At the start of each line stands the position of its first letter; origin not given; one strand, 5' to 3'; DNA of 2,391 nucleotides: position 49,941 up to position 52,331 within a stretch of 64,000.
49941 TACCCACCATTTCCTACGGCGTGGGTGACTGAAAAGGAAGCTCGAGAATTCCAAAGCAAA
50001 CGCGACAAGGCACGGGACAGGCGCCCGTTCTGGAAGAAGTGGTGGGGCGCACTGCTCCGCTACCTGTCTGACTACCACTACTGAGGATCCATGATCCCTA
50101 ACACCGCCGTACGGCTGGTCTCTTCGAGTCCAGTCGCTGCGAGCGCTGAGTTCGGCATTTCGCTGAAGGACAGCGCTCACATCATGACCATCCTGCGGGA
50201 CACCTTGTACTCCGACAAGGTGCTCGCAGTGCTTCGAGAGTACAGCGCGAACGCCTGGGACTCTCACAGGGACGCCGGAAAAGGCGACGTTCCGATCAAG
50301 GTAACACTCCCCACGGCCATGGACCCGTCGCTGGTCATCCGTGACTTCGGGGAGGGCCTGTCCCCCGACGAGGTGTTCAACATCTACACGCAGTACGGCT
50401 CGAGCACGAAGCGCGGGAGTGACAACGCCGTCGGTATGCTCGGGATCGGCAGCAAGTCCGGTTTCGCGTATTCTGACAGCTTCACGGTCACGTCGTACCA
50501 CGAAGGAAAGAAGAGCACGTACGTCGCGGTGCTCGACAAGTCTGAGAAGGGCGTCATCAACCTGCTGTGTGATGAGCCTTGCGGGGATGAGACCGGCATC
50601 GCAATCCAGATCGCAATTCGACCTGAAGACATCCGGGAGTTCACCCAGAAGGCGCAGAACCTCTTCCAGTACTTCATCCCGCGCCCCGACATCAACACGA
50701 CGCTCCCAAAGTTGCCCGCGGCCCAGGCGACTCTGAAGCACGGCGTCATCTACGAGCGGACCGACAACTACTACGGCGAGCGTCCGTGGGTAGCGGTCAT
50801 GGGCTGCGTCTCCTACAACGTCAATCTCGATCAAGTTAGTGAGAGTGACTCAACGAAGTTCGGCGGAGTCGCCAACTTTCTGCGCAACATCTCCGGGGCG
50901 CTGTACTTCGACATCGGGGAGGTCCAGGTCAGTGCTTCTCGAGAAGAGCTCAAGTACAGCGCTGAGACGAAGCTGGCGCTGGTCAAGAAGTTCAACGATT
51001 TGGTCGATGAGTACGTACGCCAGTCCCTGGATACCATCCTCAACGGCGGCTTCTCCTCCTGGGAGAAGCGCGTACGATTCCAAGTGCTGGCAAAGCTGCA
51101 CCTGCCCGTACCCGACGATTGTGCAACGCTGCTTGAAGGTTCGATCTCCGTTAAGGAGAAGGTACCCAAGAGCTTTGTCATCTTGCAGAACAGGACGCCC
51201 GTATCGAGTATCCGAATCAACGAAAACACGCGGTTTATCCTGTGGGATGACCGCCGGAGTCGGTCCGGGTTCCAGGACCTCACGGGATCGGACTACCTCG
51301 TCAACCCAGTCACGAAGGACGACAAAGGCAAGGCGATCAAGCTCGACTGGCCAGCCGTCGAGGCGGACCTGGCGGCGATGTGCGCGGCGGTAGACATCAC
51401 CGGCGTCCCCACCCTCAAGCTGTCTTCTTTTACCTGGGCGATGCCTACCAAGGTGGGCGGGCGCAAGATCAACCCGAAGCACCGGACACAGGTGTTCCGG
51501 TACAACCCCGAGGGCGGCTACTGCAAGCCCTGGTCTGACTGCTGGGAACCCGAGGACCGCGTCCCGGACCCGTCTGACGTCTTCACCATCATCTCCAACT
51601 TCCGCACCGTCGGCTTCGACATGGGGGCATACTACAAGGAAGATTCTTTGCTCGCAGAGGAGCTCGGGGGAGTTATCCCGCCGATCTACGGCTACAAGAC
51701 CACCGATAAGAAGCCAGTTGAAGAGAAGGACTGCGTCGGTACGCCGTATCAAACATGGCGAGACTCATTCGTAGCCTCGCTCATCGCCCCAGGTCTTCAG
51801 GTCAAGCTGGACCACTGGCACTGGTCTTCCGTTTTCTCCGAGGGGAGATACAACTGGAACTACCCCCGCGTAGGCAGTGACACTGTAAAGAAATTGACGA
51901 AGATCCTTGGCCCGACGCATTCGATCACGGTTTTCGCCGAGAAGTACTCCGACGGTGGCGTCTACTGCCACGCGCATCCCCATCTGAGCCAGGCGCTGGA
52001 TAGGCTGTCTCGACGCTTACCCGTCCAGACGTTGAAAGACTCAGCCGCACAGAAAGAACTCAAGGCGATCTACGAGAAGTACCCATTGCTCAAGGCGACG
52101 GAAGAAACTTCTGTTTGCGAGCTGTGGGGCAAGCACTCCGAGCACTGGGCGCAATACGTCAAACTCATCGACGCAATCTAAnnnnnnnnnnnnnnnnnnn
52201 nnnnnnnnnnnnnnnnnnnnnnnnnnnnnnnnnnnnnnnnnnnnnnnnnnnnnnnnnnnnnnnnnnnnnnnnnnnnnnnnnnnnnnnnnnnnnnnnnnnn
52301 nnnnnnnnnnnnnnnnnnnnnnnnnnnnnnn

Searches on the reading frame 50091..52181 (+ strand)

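Call 17: search_protein_families(library=pfam, proteins=[window:50091-52181:+], max_evalue=0.01)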
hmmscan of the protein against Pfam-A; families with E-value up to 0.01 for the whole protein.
window:50091-52181:+ (696 aa): 2 families
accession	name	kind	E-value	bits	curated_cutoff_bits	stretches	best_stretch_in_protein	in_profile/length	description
PF13589.12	HATPase_c_3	-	8.9e-10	39.2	25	1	47-153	6-110/137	Histidine kinase-, DNA gyrase B-, and HSP90-like ATPase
PF02518.31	HATPase_c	-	0.0056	17.5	26.4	0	43-116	5-77/111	Histidine kinase-, DNA gyrase B-, and HSP90-like ATPase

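Call 18: search_protein_families(library=phrogs, proteins=[window:50091-52181:+], max_evalue=0.001)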
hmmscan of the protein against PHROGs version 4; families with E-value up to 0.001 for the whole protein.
window:50091-52181:+ (696 aa): 9 families
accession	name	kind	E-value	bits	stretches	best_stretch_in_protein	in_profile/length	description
phrog_612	-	lysis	2.5e-95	322.2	1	1-314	1-306/725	RIIA lysis inhibitor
phrog_2979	-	lysis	3.2e-54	185.9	1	19-308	21-313/846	RIIA lysis inhibitor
phrog_30832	-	lysis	6.2e-45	155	1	11-304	12-308/735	RIIA lysis inhibitor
phrog_3661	-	lysis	1.3e-40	140.8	1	98-315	175-398/917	RIIA lysis inhibitor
phrog_609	-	lysis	1.4e-35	123.6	1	26-310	27-304/1055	RIIB lysis inhibitor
phrog_24904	-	lysis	3.3e-33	116.2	1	19-309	20-295/695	RIIA lysis inhibitor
phrog_38678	-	lysis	7.2e-20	71.8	1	30-179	36-188/805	RIIA lysis inhibitor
phrog_6203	-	unknown function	2.3e-06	27.5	1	43-149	25-135/644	-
phrog_543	-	DNA, RNA and nucleotide metabolism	0.00073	18.9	0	30-144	56-181/661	DNA topoisomerase II large subunit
